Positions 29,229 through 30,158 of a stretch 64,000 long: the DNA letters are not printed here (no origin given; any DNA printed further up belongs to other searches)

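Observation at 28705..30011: Tandem adenylate-kinase-fold paralogues with a glycine-depleted P-loop inside a nucleotide-metabolism neighbourhood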

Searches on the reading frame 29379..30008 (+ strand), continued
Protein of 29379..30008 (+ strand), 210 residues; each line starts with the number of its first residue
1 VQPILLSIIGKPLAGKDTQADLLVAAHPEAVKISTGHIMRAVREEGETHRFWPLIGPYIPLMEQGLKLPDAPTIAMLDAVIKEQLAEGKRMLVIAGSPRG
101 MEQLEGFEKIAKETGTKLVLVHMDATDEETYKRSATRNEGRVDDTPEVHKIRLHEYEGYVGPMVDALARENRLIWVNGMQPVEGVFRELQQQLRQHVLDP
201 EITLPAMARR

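Call 36: find_related_loci(query=A1, collection=genome_contigs, flank=10000)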
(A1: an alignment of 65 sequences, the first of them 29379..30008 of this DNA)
Query A1 (210 aa) in genome_contigs; peptide patterns used: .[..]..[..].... (x = any residue, [..] = any of these).
28 stretches matched a pattern; 15 encode a relative of the query (tblastn E <= 1e-3); 15 distinct loci.
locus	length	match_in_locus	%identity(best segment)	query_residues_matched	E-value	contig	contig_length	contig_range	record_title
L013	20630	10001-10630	92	1-210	3e-130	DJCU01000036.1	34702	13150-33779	MAG TPA_asm: Candidatus Gottesmanbacteria bacterium UBA5942 UBA5942_contig_67, whole genome shotgun sequence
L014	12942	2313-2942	85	1-210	1e-123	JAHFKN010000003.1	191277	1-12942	MAG: Candidatus Gottesmanbacteria bacterium isolate nzgw410 NODE_45_length_191278_cov_18.365814, whole genome shotgun se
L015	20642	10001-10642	86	1-210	3e-123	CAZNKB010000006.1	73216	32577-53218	MAG TPA_asm: uncultured Gammaproteobacteria bacterium isolate SRP173033_co3_60 genome assembly, contig: NODE_281_length_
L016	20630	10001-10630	69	1-210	8e-102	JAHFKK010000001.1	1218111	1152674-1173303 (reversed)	MAG: Candidatus Gottesmanbacteria bacterium isolate nzgw408 NODE_1_length_1218112_cov_6.992134, whole genome shotgun seq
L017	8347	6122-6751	66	1-210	5e-93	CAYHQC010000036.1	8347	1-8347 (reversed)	MAG TPA_asm: uncultured Gammaproteobacteria bacterium isolate ERP119705_co15_352 genome assembly, contig: NODE_10456_len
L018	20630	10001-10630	64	1-210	3e-92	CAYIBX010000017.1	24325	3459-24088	MAG TPA_asm: uncultured Gammaproteobacteria bacterium isolate ERP119705_co18_370 genome assembly, contig: NODE_2399_leng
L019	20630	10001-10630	64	1-210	2e-91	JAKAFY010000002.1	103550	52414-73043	MAG: bacterium isolate WY2.bin139 NODE_260_length_103550_cov_1.921478, whole genome shotgun sequence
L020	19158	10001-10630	65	1-210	3e-91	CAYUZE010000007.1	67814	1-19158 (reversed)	MAG TPA_asm: uncultured Gammaproteobacteria bacterium isolate binchicken_co130_63 genome assembly, contig: NODE_687_leng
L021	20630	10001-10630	65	1-210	1e-91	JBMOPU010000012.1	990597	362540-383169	MAG: Patescibacteria group bacterium isolate Betzabe_MAG136 MAG136_14, whole genome shotgun sequence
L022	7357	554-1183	62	1-210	3e-90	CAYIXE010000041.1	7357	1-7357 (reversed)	MAG TPA_asm: uncultured Gammaproteobacteria bacterium isolate ERP119705_co7_214 genome assembly, contig: NODE_7951_lengt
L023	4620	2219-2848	62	1-210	3e-90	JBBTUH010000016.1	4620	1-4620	MAG: Patescibacteria group bacterium isolate H41-bin250_1 H41_bin250_1_000000000016, whole genome shotgun sequence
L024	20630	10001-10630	61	1-210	2e-87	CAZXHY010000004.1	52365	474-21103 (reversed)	MAG TPA_asm: uncultured Gammaproteobacteria bacterium isolate ERP113451_co3_13 genome assembly, contig: NODE_270_length_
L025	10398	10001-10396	83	1-132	2e-72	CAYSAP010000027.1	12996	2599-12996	MAG TPA_asm: uncultured Gammaproteobacteria bacterium isolate SRP090828_co2_19 genome assembly, contig: NODE_1631_length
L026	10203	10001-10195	42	1-65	2e-12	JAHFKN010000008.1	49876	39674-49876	MAG: Candidatus Gottesmanbacteria bacterium isolate nzgw410 NODE_556_length_49877_cov_19.145550, whole genome shotgun se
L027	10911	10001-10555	24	6-195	2e-8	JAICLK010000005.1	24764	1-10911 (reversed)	MAG: Candidatus Saccharibacteria bacterium isolate GZL_HY_2_bin.140 k141_2352065_length_24764_cov_17.3666, whole genome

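Call 40: find_homologous_proteins(query=A2, max_evalue=1e-10)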
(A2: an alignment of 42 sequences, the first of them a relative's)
Query A2 (42 sequences) (227 aa, profile of the alignment): 7617 proteins with E <= 1e-10 among 8000 candidates; the best 120 are listed.
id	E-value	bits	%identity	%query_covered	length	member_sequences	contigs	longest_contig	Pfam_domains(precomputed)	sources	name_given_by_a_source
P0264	7.1e-84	298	77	100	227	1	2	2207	PF00406.30,PF13207.13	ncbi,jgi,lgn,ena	-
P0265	1.0e-82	295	78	100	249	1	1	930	PF00406.30,PF13207.13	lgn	-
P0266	1.3e-82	294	76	99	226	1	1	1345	PF00406.30,PF13207.13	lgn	-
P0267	2.8e-82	293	76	100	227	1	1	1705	PF00406.30,PF13207.13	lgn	-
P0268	3.2e-82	293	76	100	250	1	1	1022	PF00406.30,PF13207.13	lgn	-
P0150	3.7e-82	293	100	100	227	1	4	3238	PF00406.30,PF13207.13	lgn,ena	-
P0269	4.1e-82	293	77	100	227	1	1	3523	PF00406.30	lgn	-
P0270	4.8e-82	292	64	90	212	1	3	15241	PF00406.30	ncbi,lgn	-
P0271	7.6e-82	292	77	100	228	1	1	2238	PF00406.30,PF13207.13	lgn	-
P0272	3.1e-81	290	78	100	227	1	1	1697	PF00406.30,PF13207.13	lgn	-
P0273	1.5e-80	288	73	100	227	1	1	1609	PF00406.30,PF13207.13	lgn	-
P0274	3.3e-80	286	64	100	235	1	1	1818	PF00406.30,PF13207.13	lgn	-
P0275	5.5e-80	286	78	100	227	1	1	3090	PF00406.30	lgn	-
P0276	1.9e-79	284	66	100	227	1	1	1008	PF00406.30,PF13207.13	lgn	-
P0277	3.4e-79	283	68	100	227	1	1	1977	PF00406.30,PF13207.13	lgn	-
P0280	1.7e-77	278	50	89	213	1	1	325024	PF00406.30,PF13207.13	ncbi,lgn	-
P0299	1.1e-72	262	45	91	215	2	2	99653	PF00406.30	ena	-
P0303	3.6e-71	257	45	90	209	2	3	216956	PF00406.30,PF13207.13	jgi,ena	-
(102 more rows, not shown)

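Call 41: find_encoding_contigs(protein=P0280, flank=8000, max_places=1)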
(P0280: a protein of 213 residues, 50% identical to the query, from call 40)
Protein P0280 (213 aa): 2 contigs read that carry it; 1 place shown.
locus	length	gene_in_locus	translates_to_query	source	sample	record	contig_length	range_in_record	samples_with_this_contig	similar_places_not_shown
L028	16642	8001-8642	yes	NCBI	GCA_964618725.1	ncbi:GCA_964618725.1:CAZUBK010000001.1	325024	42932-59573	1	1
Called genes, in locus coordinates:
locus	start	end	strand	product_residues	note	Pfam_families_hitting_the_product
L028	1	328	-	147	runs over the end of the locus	-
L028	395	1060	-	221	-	PF08843:AbiEii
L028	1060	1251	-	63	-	-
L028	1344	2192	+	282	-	-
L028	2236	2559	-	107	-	-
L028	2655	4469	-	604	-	PF00009:GTP_EFTU, PF01926:MMR_HSR1 (weak), PF22042:EF-G_D2, PF03144:GTP_EFTU_D2 (weak), PF00679:EFG_C, PF21018:BipA_C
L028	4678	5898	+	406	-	PF17767:NAPRTase_N, PF04095:NAPRTase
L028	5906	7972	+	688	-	PF00795:CN_hydrolase, PF02540:NAD_synthase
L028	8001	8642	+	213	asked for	PF00406:ADK, PF13207:AAA_17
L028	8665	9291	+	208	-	PF20334:DUF6629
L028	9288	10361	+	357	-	-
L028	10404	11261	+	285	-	-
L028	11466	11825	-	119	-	-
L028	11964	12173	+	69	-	-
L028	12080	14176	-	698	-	-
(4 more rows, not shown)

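Call 42: find_encoding_contigs(protein=P0303, flank=8000, max_places=1)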
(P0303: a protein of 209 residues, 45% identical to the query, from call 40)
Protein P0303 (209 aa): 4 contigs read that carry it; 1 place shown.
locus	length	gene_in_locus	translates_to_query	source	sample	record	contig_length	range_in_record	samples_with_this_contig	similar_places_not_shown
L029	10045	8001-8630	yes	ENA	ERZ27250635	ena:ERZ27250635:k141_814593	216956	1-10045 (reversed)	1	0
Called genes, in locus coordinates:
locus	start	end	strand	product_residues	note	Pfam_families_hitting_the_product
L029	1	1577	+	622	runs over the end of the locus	PF01555:N6_N4_Mtase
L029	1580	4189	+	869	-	PF04851:ResIII, PF00270:DEAD, PF19778:RE_endonuc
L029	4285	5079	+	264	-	-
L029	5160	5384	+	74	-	PF18903:DUF5659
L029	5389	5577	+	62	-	-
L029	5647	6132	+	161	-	-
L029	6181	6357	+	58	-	-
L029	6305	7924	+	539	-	PF00239:Resolvase, PF07508:Recombinase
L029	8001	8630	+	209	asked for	PF00406:ADK, PF13207:AAA_17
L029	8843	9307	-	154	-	PF00293:NUDIX, PF14815:NUDIX_4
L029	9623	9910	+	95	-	-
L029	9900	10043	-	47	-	?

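Call 43: find_encoding_contigs(protein=P0299, flank=8000, max_places=1)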
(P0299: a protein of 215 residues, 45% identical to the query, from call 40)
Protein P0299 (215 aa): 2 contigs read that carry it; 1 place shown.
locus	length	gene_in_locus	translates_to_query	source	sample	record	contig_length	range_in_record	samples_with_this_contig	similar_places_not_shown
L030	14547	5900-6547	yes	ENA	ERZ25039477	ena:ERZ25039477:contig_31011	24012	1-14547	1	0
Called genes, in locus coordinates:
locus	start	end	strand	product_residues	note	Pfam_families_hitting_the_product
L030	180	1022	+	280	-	PF00657:Lipase_GDSL (weak), PF13472:Lipase_GDSL_2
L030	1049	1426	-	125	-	-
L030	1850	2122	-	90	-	-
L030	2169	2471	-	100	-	-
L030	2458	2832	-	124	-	-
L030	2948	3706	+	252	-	PF13489:Methyltransf_23, PF13847:Methyltransf_31 (faint), PF08241:Methyltransf_11, PF08242:Methyltransf_12 (weak), PF13649:Methyltransf_25 (weak)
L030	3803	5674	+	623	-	-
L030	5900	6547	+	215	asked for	PF00406:ADK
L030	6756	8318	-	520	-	-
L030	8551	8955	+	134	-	PF00588:SpoU_methylase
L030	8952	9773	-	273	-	PF01966:HD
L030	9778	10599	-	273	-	PF01323:DSBA (faint), PF13462:Thioredoxin_4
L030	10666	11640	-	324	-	PF13434:Lys_Orn_oxgnase (faint), PF07992:Pyr_redox_2, PF13738:Pyr_redox_3, PF00070:Pyr_redox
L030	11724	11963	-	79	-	-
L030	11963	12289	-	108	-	PF00085:Thioredoxin, PF00578:AhpC-TSA (weak), PF08534:Redoxin (weak), PF13098:Thioredoxin_2, PF13905:Thioredoxin_8 (faint)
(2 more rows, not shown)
